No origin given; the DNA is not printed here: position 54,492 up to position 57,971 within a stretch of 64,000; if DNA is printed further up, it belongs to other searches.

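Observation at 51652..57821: Tail operon split by a lower-GC insertion: a second receptor-binding-type protein plus a three-gene opposite-strand cassette between gpI and gpH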

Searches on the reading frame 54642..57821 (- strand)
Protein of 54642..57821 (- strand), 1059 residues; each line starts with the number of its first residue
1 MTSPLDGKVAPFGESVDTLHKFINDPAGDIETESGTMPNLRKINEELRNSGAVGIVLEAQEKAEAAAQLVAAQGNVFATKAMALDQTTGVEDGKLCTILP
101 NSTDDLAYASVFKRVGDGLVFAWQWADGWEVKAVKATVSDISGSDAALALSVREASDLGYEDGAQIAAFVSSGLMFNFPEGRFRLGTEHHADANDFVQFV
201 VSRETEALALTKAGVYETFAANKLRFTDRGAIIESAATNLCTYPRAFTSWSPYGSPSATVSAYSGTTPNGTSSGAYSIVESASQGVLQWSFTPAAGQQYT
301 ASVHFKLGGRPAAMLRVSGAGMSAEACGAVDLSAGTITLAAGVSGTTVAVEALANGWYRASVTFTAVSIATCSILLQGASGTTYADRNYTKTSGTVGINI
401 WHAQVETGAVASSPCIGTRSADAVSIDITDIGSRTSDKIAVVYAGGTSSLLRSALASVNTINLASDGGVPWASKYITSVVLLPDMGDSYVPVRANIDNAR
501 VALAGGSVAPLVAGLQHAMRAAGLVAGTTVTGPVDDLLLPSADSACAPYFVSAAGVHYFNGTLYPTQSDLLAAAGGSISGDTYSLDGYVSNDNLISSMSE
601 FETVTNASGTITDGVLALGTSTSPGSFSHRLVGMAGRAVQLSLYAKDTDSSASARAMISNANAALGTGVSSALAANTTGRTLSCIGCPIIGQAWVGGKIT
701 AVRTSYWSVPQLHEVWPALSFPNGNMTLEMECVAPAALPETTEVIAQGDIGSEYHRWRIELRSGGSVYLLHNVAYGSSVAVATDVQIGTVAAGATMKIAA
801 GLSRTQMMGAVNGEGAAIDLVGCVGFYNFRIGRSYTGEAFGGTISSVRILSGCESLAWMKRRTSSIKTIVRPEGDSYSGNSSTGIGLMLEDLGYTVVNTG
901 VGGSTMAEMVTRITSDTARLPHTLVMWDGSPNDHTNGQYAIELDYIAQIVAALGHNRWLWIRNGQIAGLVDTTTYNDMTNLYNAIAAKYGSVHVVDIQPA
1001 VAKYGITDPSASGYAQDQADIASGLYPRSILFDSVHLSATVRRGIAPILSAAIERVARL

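Call 4: search_protein_families(library=pfam, proteins=[window:54642-57821:-], max_evalue=0.01)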
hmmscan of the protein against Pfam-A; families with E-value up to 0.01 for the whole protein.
window:54642-57821:- (1059 aa): 0 families

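Call 5: search_protein_families(library=phrogs, proteins=[window:54642-57821:-], max_evalue=0.01)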
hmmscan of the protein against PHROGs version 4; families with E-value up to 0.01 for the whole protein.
window:54642-57821:- (1059 aa): 3 families
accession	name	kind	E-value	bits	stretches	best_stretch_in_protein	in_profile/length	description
phrog_5939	-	tail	3.1e-25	89.8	1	199-434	371-616/801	tail protein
phrog_11600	-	unknown function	2.5e-11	44.6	1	234-479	103-339/343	-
phrog_34853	-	unknown function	3.7e-11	43.3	1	232-451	71-282/555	-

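Call 8: search_dna_similar(query=window:54642-57821:-, collection=phages, mode=protein, max_rows=25)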
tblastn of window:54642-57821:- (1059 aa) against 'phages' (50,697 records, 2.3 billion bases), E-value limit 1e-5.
Records with a match: 19; places in all: 19; records where one place covers at least 80% of the query: 0.
Best place of each record, by identity: <60% 19.
By first word of the organism name: Escherichia 12; Nonlabens 4; Rhizobium 1; Synechococcus 1; Nostoc 1.
By host as written in the record: Persicivirga sp. IMCC12024 4; Escherichia coli K-12 MG1655 2; Escherichia coli K-12 2; Escherichia sp. 2; Escherichia coli 2; shiga toxin-producing Escherichia coli 2; Sinorhizobium americanum X2_25 1; Synechococcus elongatus PCC 7942 = FACHB-805 1; and 3 more.
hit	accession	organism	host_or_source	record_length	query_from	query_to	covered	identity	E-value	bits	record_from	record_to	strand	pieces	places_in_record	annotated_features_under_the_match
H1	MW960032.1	Rhizobium phage RHph_X2_25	Sinorhizobium americanum X2_25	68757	197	435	23%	30.9%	2e-6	59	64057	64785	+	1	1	structural protein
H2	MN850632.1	Escherichia phage alia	Escherichia coli K-12 MG1655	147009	245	477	22%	31.2%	5e-6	57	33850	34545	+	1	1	hypothetical protein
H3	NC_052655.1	Escherichia phage alia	Escherichia coli K-12 MG1655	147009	245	477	22%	31.2%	5e-6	57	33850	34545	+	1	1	tail protein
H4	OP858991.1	Synechococcus phage Sc-Yong805-1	Synechococcus elongatus PCC 7942 = ...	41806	201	422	21%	32.3%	2e-8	65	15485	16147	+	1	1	hypothetical protein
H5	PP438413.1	Nostoc phage Nsp-JY21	Nostoc sp.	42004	201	422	21%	32.3%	2e-8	65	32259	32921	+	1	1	minor tail protein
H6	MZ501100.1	Escherichia phage PaulScherrer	Escherichia coli K-12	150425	245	477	22%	29.9%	4e-6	57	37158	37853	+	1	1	lateral tail fiber protein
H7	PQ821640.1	Escherichia phage SD2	Escherichia sp.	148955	245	477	22%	29.9%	6e-6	57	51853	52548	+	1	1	SD2000064: tail protein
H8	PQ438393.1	Escherichia phage vB_Eco_J-01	Escherichia coli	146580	245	477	22%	29.9%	7e-6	57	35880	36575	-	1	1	tail protein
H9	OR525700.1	Escherichia phage vB-Eco-KMB37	Escherichia coli DH5[alpha]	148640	245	477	22%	29.9%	7e-6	57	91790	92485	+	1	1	tail carbohydrate esterase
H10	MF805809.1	Escherichia phage vB_EcoM_PHB05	shiga toxin-producing Escherichia coli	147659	245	477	22%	29.9%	7e-6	57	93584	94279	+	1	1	putative tail component protein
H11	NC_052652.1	Escherichia phage vB_EcoM_PHB05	shiga toxin-producing Escherichia coli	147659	245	477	22%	29.9%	7e-6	57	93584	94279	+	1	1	tail protein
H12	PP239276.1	Escherichia phage BME3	Escherichia coli ATCC 15597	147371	245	477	22%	29.9%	7e-6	57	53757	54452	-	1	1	tail protein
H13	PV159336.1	Escherichia phage W22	Escherichia sp.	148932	245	477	22%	29.9%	8e-6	56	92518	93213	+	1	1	W22000151: tail protein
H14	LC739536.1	Escherichia phage phiWec187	Escherichia coli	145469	245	477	22%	29.9%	1e-5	56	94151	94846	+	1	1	hypothetical protein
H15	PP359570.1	Escherichia phage ALITA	Escherichia coli K-12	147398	245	477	22%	29.9%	1e-5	56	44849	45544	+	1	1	tail protein | tail carbohydrate esterase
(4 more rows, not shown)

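Call 15: find_encoding_contigs(protein=window:54642-57821:-, flank=10000, max_places=6)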
Protein window:54642-57821:- (1059 aa): 2 contigs read that carry it; 2 places shown.
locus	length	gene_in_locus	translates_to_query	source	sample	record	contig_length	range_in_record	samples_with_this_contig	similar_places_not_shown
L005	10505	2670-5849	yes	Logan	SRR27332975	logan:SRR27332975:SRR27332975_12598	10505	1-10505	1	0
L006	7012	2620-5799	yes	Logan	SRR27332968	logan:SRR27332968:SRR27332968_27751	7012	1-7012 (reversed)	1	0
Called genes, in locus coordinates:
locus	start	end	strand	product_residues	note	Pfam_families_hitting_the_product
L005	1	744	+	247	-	?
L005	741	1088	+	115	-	PF04965:GPW_gp25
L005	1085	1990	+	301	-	PF26776:Baseplate_J_N, PF26078:Baseplate_J_M, PF26079:Baseplate_J_C (weak)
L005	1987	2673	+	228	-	PF09684:Tail_P2_I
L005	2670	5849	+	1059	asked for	-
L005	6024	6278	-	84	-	-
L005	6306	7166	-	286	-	-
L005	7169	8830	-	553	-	PF13472:Lipase_GDSL_2 (faint)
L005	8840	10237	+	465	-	PF12571:Phage_tail_fib, PF07484:Collar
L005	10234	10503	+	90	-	?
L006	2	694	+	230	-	?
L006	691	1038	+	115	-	PF04965:GPW_gp25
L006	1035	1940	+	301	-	PF26776:Baseplate_J_N, PF26078:Baseplate_J_M, PF26079:Baseplate_J_C (weak)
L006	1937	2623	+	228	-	PF09684:Tail_P2_I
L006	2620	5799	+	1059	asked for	-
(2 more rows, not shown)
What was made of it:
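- On Serine-invertase (Gin/Cin/Hin/Pin) invertible tail-fibre segment: Contig L005, from a different run, spans both sites in the window's orientation (call 15).
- Contig L005, assembled from a different run, runs through both sites in the window's orientation (call 15).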

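Call 39: find_homologous_proteins(query=window:54642-57821:-, max_evalue=0.001)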
Query window:54642-57821:- (1059 aa): 3 proteins with E <= 0.001 among 8000 candidates.
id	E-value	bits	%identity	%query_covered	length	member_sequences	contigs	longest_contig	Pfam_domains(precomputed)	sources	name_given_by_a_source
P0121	0.0e+0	2322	100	100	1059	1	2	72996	-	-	-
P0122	4.6e-150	520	36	91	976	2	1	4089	-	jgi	-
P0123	6.6e-11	59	63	5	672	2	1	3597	PF03629.25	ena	-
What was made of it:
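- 54642..57821 (-): RBP-A, a 1059-aa gpI-coupled fibre or spike. It has an N-anchor, a neck, a beta-rich central region and a C-terminal SGNH esterase. There is only one true homolog, P0122, at 36% identity (call 39).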

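Call 41: find_encoding_contigs(protein=P0122, flank=10000, max_places=3)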
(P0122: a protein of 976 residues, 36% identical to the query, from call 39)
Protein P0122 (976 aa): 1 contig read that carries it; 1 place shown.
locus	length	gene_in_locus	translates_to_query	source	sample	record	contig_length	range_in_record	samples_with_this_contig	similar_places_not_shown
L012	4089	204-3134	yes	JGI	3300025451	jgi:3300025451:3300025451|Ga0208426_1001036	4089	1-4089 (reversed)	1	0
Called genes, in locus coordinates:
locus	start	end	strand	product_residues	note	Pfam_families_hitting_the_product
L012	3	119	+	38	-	?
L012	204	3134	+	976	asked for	-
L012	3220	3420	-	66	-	PF21825:Sequestin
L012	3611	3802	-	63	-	-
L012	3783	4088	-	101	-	?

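Call 43: find_encoding_contigs(protein=P0123, flank=10000, max_places=3)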
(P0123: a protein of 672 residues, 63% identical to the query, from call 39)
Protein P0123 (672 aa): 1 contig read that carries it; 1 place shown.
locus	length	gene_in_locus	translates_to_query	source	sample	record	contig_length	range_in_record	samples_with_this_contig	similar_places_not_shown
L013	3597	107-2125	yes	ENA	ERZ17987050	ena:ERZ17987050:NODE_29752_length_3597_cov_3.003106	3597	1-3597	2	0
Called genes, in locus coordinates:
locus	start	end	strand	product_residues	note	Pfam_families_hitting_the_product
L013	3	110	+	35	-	?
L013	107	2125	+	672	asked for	PF03629:SASA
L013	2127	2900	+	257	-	-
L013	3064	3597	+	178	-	?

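Call 47: search_solved_structures(query=window:54642-57821:-, max_evalue=1)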
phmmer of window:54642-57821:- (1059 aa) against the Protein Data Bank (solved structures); distinct sequences matched with E-value up to 1: 0.

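Call 88: predict_structure(alignment_id=A8)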
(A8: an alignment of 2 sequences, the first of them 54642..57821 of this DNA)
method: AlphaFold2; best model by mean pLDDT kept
length: 1059 residues; sequences in the alignment: 2
mean_pLDDT: 34.2   pTM: 0.25
mean pLDDT of the five models: 34.2, 33.6, 30.3, 30.1, 29.2
residues with pLDDT >= 90: 0; 70-90: 20; 50-70: 127; < 50: 912
segments of 3 or more residues with pLDDT < 50: 1-29, 33-38, 40-289, 304-315, 321-358, 375-727, 749-755, 773-783, 800-830, 832-838, 846-942, 962-974, 990-992, 999-1044
pLDDT, mean of each block of 10 residues (from residue 1): 32 40 46 49 45 31 32 27 24 22 24 27 27 29 28 30 30 24 23 21 20 20 20 21 21 22 28 30 39 55 44 46 44 33 40 46 55 47 28 28 39 25 24 28 27 26 26 26 24 27 27 30 24 23 24 34 41 38 26 22 20 20 21 21 21 25 24 22 19 19 19 20 41 69 61 52 72 41 58 64 34 24 33 45 52 26 31 30 43 40 38 42 44 40 51 53 40 49 52 50 40 31 29 41 50 52
secondary structure, 60 per line:
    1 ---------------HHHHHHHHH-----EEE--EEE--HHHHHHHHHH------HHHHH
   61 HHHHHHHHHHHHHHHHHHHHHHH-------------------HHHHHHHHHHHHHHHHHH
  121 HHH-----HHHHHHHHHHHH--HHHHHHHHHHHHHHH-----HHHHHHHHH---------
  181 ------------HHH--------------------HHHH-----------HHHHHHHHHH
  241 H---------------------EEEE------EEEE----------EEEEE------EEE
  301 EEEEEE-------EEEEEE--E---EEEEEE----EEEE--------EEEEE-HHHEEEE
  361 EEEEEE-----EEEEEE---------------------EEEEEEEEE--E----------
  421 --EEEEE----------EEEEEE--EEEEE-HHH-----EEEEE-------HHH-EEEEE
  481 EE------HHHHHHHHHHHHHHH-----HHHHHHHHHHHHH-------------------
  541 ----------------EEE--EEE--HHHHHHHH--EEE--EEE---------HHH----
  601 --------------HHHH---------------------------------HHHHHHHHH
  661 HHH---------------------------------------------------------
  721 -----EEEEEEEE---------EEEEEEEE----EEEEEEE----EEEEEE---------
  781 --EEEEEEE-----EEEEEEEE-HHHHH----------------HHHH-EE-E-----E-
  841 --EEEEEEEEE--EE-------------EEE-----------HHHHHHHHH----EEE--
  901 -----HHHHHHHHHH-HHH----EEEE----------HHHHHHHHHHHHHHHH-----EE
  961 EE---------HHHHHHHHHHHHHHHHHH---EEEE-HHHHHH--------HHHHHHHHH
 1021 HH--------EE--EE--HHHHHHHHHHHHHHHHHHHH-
elements in order (helices of 4 or more, strands of 3 or more residues): H16-24 E30-32 E35-37 H40-49 H56-83 H103-123 H129-140 H143-157 H163-171 H216-219 H231-241 E263-266 E273-276 E287-291 E298-306 E314-319 E326-331 E336-339 E348-352 E357-366 E372-377 E399-407 E423-427 E438-443 E446-450 E460-464 E476-482 H489-503 H509-521 E557-559 E562-564 H567-574 E577-579 E582-584 H615-618 H652-663 E726-733 E743-750 E755-761 E766-771 E783-789 E795-802 H804-808 H825-828 E843-851 E869-871 H883-891 E896-898 H906-915 E924-927 H938-953 E959-962 H972-989 E993-996 H998-1003 H1012-1022 H1039-1058
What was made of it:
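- Tried and rejected: AlphaFold2 of RBP-A with a two-sequence alignment gave pLDDT 34, which is unusable, so I did not run a fold search on it (call 88).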

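Call 90: search_protein_families(library=pfam, proteins=[L013:2127-2900:+, P0122], max_evalue=1)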
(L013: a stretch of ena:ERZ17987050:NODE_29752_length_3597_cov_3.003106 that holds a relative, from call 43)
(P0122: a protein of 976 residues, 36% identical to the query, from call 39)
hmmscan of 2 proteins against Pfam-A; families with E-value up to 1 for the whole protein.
L013:2127-2900:+ (257 aa): 1 family
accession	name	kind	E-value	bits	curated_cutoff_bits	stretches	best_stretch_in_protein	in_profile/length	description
PF13385.13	Laminin_G_3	-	0.00021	21.9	27.6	1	143-238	58-150/151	Concanavalin A-like lectin/glucanases superfamily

P0122 (976 aa): 1 family
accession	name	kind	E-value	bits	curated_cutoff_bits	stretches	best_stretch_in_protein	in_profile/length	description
PF19040.6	SGNH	-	0.043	13.9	27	0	782-822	22-62/248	SGNH domain (fused to AT3 domains)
